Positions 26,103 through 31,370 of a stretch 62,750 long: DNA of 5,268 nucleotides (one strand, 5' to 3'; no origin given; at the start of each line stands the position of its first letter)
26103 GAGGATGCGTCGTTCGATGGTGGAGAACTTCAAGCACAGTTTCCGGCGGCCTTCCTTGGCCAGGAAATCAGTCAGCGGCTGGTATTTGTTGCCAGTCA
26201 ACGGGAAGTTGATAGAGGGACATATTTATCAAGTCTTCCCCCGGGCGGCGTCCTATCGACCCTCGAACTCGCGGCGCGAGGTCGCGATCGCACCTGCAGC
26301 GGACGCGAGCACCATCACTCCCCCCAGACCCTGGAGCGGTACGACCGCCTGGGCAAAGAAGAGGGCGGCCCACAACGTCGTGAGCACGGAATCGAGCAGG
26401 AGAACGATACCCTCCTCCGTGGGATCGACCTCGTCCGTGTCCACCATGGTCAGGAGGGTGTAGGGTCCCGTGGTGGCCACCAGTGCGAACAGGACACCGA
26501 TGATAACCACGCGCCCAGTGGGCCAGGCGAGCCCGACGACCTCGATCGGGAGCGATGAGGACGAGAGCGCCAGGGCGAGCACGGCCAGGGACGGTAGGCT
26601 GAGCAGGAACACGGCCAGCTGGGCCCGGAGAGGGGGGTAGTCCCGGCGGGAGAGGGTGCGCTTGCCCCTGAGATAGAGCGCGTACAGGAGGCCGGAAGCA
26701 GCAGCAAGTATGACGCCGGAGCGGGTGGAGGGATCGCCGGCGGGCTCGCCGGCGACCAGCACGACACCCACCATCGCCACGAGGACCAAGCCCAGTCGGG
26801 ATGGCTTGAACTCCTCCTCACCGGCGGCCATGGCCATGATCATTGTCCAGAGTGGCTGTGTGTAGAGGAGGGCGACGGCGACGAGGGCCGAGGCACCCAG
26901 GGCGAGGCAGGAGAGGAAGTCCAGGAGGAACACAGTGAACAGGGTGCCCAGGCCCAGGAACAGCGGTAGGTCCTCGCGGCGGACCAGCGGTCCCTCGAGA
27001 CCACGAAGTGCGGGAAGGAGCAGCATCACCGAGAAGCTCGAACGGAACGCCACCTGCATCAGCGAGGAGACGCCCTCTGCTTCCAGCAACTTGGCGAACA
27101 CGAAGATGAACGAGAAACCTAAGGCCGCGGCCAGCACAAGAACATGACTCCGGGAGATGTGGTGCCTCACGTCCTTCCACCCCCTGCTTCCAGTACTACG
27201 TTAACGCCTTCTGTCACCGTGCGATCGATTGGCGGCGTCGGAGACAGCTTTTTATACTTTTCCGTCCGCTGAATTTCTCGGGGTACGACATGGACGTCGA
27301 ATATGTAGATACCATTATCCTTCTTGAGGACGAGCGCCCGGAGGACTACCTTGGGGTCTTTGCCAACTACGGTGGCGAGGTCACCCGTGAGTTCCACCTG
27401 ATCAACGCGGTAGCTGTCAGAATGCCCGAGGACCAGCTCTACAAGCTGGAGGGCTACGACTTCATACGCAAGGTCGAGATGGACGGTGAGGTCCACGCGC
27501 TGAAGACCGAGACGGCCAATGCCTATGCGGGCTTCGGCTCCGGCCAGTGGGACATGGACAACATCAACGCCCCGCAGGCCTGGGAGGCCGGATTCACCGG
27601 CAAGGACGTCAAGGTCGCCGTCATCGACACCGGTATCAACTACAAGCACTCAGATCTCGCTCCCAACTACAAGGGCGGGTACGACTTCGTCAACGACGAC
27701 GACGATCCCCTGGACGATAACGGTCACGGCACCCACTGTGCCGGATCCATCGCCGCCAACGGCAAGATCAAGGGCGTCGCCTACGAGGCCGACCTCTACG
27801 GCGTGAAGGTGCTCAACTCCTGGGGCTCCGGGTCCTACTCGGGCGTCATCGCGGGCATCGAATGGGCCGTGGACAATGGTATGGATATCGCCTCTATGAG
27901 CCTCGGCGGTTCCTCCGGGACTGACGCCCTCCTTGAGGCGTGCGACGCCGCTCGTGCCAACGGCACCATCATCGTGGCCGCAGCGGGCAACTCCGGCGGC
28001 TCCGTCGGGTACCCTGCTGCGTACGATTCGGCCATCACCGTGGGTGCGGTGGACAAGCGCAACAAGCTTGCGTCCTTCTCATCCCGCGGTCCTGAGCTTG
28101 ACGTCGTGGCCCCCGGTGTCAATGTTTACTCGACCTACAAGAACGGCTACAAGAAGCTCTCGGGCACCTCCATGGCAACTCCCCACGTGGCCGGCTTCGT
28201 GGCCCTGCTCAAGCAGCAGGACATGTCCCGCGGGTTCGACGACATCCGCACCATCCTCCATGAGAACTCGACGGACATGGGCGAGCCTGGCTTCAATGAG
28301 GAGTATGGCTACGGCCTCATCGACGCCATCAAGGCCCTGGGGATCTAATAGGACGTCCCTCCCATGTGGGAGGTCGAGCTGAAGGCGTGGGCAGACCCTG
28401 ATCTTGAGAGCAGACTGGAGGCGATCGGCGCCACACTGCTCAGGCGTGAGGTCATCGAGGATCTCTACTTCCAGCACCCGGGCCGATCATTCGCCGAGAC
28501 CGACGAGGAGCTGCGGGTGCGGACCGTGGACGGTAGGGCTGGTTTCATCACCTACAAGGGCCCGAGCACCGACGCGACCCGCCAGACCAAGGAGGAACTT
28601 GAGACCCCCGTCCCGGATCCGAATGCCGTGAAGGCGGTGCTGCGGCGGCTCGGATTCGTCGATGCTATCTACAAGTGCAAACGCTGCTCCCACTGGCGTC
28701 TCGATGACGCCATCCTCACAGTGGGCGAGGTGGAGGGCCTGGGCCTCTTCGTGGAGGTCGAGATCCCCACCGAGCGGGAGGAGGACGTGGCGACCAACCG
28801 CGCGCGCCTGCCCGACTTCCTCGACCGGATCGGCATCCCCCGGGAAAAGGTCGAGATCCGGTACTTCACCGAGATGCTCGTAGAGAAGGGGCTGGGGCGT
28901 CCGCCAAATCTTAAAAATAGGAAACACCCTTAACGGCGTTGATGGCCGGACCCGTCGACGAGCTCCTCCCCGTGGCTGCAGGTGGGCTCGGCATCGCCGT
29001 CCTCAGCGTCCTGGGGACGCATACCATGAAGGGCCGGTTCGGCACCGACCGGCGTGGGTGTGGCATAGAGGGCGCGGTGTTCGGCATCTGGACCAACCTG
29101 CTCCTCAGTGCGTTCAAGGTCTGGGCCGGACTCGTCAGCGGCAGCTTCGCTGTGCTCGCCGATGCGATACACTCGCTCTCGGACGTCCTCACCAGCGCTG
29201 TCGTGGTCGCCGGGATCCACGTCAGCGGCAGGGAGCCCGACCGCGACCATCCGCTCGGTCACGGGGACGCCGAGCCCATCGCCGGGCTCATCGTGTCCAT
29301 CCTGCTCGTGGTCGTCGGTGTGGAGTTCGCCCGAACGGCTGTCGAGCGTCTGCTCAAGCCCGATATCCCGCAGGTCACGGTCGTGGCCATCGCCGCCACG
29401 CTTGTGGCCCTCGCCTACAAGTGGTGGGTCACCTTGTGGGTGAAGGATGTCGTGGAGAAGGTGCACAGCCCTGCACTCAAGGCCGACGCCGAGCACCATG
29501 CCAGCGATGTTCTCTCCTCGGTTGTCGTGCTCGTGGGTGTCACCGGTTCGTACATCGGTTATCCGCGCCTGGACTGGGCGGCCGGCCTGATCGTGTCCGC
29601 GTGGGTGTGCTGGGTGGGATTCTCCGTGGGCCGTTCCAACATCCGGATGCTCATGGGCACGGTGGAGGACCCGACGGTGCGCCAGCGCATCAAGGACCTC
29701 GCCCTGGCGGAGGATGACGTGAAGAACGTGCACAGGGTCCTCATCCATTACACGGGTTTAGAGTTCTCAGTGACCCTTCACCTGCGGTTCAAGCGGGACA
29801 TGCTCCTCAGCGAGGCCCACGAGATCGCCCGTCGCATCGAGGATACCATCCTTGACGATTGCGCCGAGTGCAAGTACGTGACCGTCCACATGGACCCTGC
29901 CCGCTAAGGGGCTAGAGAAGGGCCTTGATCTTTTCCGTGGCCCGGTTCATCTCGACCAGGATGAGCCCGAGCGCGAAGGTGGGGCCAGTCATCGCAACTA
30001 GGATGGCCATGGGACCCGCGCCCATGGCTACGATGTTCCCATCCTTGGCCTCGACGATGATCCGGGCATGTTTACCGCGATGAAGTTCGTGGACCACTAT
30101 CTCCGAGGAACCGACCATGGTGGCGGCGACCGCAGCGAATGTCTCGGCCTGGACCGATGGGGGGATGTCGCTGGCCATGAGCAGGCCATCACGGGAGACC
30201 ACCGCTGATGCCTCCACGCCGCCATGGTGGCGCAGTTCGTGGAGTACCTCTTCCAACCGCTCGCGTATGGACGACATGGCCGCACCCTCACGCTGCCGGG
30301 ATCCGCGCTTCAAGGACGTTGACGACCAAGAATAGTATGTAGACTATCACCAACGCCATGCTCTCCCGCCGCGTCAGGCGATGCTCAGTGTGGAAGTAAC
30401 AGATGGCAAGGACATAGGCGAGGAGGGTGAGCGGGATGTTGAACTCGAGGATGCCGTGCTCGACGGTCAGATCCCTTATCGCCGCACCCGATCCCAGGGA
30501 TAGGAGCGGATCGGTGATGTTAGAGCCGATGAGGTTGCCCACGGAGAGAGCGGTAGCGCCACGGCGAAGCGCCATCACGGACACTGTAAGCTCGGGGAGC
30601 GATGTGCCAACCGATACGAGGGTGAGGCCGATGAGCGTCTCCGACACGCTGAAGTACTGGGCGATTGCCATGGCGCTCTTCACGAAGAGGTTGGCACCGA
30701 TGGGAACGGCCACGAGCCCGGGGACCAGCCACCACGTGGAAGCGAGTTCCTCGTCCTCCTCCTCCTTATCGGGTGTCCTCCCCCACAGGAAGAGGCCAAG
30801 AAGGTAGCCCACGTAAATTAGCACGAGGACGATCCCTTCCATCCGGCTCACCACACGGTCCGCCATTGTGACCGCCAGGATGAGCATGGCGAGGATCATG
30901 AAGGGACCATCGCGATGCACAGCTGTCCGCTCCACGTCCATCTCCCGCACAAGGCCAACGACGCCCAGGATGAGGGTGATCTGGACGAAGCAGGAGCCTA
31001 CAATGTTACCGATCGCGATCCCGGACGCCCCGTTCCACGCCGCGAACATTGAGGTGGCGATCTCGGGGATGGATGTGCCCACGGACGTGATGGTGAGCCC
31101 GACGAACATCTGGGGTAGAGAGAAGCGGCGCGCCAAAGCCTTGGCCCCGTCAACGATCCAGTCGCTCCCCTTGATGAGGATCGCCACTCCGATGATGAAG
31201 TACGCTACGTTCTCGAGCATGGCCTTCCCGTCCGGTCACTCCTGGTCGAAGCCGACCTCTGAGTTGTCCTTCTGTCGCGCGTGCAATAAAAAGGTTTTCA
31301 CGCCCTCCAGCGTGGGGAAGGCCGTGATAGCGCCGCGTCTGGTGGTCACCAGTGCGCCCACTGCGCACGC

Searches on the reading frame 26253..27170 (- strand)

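Call 7: search_protein_families(library=pfam, proteins=[window:26253-27170:-], max_evalue=0.001)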
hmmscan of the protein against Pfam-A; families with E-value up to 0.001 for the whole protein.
window:26253-27170:- (305 aa): 1 family
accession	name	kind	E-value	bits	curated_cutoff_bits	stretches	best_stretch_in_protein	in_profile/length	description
PF00892.27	EamA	-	3.4e-16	60.2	28.2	2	9-139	4-133/135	EamA-like transporter family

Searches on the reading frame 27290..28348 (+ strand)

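Call 7: search_protein_families(library=pfam, proteins=[window:27290-28348:+], max_evalue=0.001)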
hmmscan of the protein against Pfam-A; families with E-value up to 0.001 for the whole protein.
window:27290-28348:+ (352 aa): 1 family
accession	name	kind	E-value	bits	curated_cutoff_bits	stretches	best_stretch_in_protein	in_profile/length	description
PF00082.27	Peptidase_S8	-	1.4e-67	228.5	21.8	1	104-342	1-288/288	Subtilase family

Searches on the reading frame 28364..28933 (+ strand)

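Call 22: search_protein_families(library=pfam, proteins=[window:28364-28933:+], max_evalue=0.001)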
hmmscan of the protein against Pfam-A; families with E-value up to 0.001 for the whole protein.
window:28364-28933:+ (189 aa): 1 family
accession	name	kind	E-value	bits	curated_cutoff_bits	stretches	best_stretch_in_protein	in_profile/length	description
PF01928.26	CYTH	-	3.3e-25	89.4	23.2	1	1-167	1-178/179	CYTH domain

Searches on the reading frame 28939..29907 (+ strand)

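Call 22: search_protein_families(library=pfam, proteins=[window:28939-29907:+], max_evalue=0.001)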
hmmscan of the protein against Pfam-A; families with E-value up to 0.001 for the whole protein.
window:28939-29907:+ (322 aa): 2 families
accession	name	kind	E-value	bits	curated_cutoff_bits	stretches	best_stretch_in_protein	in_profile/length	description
PF01545.26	Cation_efflux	-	1.7e-43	149.2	26.6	1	49-239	4-198/198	Cation efflux family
PF16916.11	ZT_dimer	-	2.6e-16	59.8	26.7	1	247-320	5-77/78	Dimerisation domain of Zinc Transporter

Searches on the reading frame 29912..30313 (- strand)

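Call 22: search_protein_families(library=pfam, proteins=[window:29912-30313:-], max_evalue=0.001)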
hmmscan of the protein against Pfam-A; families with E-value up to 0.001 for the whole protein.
window:29912-30313:- (133 aa): 1 family
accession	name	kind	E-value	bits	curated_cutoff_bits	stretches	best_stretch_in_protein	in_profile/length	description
PF03259.23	Robl_LC7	-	4e-14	52.6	23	1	21-107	3-89/91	Roadblock/LC7 domain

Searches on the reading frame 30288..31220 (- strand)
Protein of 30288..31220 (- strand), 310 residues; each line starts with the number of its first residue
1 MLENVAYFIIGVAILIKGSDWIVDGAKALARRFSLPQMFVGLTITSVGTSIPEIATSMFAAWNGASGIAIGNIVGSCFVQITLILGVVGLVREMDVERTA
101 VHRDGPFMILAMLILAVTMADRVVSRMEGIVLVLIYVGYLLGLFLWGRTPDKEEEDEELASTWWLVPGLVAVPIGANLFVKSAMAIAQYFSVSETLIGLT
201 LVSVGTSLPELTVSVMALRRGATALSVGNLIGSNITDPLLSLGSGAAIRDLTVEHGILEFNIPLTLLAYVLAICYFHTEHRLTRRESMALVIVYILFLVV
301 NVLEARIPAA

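Call 7: search_protein_families(library=pfam, proteins=[window:30288-31220:-], max_evalue=0.001)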
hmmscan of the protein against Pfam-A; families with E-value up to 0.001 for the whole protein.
window:30288-31220:- (310 aa): 1 family
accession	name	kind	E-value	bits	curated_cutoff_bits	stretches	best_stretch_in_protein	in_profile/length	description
PF01699.29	Na_Ca_ex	-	1e-59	201.2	24.9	2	5-144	3-150/151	Sodium/calcium exchanger protein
